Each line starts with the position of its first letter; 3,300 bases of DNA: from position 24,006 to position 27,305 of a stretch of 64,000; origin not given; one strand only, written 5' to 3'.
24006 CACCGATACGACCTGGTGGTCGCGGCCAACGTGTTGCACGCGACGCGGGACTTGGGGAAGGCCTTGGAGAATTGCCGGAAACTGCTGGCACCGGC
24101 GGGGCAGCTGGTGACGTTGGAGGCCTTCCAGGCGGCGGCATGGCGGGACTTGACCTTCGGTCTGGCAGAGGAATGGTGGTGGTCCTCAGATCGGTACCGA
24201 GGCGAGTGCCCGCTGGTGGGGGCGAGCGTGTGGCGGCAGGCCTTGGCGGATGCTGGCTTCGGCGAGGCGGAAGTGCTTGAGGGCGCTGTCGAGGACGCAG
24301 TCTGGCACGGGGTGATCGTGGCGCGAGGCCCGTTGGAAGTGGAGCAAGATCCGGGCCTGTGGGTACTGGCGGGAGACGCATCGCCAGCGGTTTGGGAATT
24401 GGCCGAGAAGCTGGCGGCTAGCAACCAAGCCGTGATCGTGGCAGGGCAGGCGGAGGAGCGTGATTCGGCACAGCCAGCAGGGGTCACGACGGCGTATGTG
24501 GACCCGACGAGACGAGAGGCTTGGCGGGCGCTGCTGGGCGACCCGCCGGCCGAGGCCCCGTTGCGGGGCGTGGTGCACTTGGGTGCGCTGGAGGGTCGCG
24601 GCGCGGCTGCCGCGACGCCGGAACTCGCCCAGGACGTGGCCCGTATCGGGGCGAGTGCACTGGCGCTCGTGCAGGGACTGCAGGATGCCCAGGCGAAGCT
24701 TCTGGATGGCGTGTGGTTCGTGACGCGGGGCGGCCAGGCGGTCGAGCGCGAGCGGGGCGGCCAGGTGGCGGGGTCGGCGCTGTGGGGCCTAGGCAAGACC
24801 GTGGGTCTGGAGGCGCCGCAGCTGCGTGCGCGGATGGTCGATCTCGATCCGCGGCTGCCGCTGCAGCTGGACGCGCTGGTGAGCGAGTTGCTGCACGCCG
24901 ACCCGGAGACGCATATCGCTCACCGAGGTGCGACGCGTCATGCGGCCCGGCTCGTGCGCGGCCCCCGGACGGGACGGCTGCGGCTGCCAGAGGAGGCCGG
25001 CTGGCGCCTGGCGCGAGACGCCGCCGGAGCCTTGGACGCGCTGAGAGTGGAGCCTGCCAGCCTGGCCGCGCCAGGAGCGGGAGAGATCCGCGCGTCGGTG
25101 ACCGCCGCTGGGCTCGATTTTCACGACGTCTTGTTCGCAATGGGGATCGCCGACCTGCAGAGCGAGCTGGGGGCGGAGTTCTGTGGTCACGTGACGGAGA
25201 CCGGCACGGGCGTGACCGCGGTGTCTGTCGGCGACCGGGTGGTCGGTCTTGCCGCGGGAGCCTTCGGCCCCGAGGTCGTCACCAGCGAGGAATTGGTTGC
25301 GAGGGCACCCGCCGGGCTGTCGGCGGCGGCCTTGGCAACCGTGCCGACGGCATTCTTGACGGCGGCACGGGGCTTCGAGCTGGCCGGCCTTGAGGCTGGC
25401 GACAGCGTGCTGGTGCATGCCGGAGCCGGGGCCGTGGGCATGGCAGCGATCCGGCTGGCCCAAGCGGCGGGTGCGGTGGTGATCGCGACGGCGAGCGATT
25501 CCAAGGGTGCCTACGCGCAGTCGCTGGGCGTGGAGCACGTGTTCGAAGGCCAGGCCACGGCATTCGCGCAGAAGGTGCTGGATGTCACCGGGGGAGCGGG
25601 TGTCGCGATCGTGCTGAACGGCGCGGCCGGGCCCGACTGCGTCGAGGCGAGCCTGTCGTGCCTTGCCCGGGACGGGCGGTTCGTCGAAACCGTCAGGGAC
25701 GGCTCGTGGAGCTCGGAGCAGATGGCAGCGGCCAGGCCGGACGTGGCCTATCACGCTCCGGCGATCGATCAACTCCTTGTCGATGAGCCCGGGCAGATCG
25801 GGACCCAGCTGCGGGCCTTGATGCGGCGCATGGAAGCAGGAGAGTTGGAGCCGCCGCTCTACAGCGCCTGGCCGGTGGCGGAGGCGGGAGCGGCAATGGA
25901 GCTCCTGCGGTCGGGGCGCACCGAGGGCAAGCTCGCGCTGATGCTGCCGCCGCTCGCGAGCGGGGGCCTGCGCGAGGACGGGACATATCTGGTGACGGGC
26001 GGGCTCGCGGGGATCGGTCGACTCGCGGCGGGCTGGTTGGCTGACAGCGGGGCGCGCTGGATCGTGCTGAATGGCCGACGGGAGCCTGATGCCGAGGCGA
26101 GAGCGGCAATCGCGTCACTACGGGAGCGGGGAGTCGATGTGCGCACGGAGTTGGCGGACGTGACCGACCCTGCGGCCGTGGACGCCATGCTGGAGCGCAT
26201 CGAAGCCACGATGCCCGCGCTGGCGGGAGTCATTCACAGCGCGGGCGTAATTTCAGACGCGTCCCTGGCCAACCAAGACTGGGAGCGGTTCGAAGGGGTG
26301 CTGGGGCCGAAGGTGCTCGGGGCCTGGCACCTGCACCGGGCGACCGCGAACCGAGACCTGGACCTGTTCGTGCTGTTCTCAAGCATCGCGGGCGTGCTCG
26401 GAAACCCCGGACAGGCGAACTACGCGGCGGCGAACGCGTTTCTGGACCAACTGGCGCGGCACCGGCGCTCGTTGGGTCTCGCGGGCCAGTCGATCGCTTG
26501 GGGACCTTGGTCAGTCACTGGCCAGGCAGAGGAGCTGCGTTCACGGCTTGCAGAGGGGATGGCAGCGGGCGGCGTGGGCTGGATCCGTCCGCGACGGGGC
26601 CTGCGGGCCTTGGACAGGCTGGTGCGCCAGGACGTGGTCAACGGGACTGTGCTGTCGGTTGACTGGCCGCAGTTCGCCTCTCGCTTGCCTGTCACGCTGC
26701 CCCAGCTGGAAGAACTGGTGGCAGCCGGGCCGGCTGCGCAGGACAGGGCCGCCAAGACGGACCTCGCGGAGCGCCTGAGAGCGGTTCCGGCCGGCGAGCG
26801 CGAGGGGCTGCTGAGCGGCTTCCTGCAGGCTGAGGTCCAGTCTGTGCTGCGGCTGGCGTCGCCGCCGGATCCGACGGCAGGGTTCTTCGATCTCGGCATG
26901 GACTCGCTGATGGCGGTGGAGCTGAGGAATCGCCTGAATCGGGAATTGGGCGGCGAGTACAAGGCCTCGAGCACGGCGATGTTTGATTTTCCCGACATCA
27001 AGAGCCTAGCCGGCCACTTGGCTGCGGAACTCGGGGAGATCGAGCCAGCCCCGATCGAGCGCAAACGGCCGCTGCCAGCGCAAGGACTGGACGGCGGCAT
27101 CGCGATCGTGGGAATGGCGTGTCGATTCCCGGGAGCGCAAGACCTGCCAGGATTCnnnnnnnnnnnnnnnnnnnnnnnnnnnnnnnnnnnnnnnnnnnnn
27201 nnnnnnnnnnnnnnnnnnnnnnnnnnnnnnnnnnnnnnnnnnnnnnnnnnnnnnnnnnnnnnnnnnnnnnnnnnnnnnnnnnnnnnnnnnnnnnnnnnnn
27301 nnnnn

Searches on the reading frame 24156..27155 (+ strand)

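Call 14: search_protein_families(library=pfam, proteins=[window:24156-27155:+], max_evalue=0.00001)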
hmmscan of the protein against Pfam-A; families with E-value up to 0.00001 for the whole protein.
window:24156-27155:+ (1000 aa): 7 families
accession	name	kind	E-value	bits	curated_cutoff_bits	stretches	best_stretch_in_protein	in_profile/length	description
PF08659.16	KR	-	7.1e-66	222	22.6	1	609-786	1-179/180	KR domain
PF13602.12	ADH_zinc_N_2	-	6.4e-18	66.4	27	1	457-595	1-134/134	Zinc-binding dehydrogenase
PF00106.31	adh_short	-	4.8e-16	59.3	26.6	1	612-769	4-162/195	short chain dehydrogenase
PF00107.32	ADH_zinc_N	-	3.3e-14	53.4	31.8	1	426-510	1-86/129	Zinc-binding dehydrogenase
PF00550.31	PP-binding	-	4.9e-13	49.6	20.8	1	890-955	3-67/67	Phosphopantetheine attachment site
PF13561.12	adh_short_C2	-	1.3e-12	48.2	27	1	618-768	6-155/236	Enoyl-(Acyl carrier protein) reductase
PF08240.17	ADH_N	-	1.6e-07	31.9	23.5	1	307-363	1-61/104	Alcohol dehydrogenase GroES-like domain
